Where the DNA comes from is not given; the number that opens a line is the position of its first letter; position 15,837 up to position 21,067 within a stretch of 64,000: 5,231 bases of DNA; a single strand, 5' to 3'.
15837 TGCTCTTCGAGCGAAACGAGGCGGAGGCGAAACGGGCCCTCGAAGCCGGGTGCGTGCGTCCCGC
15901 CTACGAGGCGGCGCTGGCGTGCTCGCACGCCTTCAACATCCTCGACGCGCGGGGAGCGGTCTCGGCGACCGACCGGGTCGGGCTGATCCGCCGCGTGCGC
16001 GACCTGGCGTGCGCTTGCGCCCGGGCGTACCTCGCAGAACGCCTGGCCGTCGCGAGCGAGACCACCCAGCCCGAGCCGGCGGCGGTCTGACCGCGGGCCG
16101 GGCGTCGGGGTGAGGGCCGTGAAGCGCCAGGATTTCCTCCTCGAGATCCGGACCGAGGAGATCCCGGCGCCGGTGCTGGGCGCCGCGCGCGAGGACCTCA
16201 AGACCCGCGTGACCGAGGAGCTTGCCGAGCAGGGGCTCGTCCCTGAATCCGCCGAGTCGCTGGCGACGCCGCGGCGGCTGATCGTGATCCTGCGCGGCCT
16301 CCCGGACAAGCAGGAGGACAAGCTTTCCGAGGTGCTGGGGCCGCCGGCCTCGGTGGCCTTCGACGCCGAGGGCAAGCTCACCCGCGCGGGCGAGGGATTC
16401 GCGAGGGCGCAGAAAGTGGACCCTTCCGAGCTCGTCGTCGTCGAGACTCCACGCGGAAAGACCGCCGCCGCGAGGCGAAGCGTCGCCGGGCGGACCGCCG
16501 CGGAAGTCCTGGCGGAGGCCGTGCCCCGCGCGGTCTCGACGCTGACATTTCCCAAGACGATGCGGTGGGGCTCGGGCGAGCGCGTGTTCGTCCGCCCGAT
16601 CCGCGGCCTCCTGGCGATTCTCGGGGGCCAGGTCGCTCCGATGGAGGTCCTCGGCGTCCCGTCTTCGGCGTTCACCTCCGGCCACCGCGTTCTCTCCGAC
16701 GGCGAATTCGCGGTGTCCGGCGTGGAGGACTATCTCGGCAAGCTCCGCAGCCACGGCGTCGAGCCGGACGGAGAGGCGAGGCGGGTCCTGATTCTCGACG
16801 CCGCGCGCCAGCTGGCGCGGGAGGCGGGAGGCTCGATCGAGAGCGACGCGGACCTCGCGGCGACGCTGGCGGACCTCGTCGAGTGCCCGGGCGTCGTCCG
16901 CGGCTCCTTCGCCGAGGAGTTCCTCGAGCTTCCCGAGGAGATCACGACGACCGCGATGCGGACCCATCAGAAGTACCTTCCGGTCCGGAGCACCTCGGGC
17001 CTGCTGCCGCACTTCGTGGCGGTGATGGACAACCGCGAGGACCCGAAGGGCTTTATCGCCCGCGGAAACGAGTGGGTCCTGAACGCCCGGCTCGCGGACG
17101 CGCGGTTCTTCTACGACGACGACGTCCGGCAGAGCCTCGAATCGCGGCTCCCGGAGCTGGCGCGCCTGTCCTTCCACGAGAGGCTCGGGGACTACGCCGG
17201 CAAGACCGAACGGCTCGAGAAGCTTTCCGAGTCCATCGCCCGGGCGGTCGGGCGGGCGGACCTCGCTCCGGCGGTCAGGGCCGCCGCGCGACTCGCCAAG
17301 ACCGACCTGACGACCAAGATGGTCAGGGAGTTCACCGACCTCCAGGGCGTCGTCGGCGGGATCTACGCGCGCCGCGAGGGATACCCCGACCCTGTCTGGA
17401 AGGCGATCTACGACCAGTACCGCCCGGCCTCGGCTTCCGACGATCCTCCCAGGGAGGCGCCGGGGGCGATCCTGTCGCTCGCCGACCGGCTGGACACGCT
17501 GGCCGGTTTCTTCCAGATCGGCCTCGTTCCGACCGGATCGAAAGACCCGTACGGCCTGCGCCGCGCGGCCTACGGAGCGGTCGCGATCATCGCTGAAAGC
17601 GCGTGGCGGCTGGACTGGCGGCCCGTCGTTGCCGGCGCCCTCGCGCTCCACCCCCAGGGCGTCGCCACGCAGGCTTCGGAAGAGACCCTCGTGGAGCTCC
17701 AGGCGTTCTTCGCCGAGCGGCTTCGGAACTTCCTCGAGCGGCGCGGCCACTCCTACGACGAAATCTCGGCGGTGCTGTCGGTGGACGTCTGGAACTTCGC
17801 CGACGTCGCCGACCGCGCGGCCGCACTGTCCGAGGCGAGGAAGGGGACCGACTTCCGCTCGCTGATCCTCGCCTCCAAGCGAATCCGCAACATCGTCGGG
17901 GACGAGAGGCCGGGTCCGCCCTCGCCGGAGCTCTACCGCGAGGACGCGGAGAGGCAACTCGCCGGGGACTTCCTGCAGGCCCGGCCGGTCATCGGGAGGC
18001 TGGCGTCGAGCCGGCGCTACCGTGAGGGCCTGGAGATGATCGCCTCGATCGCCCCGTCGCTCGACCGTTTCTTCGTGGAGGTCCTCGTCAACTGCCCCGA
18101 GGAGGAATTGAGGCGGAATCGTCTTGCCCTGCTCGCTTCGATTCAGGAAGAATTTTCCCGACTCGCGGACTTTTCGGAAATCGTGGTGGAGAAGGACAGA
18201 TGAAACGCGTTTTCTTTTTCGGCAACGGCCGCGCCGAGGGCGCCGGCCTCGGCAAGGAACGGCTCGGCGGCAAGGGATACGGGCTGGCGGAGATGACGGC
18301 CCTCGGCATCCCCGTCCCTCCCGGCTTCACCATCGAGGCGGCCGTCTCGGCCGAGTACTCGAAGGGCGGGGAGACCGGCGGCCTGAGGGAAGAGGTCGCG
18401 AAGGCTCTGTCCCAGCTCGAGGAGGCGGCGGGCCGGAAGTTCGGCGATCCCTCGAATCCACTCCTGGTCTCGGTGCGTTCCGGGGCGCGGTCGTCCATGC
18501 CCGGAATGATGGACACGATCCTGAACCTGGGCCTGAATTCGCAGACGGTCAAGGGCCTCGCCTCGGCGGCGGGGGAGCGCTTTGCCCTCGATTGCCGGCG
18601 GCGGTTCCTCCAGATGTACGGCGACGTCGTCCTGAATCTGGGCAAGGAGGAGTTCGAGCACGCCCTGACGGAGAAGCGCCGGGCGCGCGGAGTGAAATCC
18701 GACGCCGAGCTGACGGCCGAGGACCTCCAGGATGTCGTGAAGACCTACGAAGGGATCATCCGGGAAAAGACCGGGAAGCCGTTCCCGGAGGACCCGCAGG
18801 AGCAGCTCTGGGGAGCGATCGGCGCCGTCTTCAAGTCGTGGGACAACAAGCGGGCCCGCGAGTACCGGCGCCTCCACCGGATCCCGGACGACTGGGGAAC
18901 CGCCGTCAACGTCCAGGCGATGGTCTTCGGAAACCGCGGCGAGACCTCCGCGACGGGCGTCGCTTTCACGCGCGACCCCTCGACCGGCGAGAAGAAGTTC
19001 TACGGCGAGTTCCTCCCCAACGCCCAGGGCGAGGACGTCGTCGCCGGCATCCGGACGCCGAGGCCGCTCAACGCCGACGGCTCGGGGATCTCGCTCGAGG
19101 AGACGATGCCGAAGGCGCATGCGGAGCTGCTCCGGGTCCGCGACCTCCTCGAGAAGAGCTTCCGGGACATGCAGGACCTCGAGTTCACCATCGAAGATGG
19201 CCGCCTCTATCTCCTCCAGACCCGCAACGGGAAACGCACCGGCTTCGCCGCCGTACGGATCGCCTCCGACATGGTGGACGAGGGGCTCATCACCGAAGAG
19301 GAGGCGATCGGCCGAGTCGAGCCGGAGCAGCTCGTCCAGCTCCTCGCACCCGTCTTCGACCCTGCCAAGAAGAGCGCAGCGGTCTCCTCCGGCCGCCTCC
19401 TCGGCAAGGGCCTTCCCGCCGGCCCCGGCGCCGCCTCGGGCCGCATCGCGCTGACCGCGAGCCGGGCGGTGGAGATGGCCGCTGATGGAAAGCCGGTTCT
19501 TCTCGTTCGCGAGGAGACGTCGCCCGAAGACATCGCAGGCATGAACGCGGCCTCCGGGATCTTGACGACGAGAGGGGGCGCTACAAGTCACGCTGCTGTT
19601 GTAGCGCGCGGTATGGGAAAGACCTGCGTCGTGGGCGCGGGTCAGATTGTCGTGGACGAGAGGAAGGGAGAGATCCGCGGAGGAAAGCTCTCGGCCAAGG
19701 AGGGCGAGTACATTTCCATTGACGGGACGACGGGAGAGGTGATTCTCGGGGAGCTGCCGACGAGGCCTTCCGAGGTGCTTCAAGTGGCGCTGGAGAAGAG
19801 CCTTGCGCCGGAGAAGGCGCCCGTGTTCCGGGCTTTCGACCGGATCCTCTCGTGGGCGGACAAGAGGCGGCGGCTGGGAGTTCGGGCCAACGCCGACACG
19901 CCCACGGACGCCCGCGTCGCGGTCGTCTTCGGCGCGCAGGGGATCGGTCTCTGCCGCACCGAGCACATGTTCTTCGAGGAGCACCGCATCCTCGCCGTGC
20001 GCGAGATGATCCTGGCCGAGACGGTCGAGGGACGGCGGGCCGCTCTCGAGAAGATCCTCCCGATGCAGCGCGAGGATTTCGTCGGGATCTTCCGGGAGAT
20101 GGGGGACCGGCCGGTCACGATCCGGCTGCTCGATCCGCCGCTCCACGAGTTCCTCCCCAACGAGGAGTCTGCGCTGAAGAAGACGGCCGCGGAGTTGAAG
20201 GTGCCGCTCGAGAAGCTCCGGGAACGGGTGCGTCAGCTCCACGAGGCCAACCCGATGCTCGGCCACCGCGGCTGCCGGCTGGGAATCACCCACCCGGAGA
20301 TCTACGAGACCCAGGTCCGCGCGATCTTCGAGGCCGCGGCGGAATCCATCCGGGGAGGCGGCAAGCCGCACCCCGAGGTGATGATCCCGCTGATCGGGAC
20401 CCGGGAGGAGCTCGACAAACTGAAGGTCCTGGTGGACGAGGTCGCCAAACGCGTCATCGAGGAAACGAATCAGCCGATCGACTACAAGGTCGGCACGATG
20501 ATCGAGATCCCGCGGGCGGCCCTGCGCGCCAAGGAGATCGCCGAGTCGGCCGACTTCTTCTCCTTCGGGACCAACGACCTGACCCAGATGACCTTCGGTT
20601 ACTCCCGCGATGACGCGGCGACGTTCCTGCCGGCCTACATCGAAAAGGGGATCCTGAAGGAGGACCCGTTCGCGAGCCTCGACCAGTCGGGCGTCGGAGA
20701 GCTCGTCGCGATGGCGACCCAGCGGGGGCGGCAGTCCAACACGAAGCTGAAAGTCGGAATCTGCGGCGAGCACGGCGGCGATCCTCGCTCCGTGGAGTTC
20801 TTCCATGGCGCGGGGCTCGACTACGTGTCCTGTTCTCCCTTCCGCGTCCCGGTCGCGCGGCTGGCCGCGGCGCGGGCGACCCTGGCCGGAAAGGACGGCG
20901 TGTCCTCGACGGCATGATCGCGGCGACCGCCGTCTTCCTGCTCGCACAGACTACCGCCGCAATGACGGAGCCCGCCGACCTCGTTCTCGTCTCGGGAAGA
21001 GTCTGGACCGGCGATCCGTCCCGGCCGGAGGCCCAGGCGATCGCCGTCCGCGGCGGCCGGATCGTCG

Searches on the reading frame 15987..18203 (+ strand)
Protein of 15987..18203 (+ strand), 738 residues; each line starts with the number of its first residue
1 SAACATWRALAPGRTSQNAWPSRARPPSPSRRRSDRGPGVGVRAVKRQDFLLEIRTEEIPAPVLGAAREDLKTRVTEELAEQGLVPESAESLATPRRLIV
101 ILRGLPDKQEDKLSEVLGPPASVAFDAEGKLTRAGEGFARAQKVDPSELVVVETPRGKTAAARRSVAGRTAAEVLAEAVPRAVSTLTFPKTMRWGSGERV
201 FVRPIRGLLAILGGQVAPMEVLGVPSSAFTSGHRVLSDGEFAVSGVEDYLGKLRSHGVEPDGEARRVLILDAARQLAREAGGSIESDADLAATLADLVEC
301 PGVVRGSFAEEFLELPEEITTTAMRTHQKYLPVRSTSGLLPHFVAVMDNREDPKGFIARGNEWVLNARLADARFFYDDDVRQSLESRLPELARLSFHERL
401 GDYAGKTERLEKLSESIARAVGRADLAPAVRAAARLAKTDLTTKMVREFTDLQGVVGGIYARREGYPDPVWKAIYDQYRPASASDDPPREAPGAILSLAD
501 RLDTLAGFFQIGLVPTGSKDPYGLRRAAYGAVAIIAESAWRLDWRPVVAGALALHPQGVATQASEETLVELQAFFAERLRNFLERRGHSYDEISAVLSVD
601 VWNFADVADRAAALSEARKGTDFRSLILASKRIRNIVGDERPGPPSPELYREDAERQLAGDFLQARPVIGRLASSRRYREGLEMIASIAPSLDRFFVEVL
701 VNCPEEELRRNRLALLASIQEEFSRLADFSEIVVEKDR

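Call 62: search_protein_families(library=pfam, proteins=[window:15987-18203:+], max_evalue=0.00001)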
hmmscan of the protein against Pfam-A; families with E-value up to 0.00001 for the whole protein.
window:15987-18203:+ (738 aa): 2 families
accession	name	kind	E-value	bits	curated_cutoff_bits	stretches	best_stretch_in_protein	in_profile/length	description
PF02092.22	tRNA_synt_2f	-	1.3e-179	599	29.2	1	50-597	1-535/536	Glycyl-tRNA synthetase beta subunit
PF05746.21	DALR_1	-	5.3e-06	26.9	22.3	0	631-721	6-100/117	DALR anticodon binding domain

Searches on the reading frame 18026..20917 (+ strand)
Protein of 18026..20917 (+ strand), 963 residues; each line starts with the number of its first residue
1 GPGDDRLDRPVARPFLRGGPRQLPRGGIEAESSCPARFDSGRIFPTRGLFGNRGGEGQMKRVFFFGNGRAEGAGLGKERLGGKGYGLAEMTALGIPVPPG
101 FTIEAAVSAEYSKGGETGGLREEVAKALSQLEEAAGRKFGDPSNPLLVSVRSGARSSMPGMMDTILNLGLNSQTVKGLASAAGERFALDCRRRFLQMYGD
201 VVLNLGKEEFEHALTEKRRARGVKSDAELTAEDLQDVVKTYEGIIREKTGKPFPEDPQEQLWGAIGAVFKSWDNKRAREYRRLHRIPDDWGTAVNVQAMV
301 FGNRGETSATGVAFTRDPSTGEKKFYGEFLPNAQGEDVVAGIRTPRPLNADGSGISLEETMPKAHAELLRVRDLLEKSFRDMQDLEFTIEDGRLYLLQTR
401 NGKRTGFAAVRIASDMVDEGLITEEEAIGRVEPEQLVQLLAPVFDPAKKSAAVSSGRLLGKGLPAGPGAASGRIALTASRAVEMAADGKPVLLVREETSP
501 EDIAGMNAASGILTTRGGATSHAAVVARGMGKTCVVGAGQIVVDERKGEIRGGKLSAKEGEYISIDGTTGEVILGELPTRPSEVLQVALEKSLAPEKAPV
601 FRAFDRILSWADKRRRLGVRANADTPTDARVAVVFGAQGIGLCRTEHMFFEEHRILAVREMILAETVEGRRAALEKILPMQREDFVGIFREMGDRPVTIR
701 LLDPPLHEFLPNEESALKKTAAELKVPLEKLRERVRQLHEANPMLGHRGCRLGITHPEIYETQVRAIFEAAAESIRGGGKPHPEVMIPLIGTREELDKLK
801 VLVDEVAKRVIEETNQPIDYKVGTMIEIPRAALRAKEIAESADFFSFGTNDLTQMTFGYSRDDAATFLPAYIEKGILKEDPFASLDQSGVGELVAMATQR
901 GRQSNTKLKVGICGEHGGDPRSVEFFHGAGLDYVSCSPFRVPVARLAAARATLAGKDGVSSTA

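Call 62: search_protein_families(library=pfam, proteins=[window:18026-20917:+], max_evalue=0.00001)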
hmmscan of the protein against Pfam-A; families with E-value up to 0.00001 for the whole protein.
window:18026-20917:+ (963 aa): 3 families
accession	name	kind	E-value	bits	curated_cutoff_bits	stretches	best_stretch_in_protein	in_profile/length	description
PF02896.24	PEP-utilizers_C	-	3.8e-85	286.1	22.8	1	606-951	9-291/293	PEP-utilising enzyme, PEP-binding domain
PF01326.24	PPDK_N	-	2.3e-49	168.9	27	3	120-350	77-222/328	Pyruvate phosphate dikinase, AMP/ATP-binding domain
PF00391.29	PEP-utilizers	-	1.8e-23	82.4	23.1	1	489-570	3-72/72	PEP-utilising enzyme, mobile domain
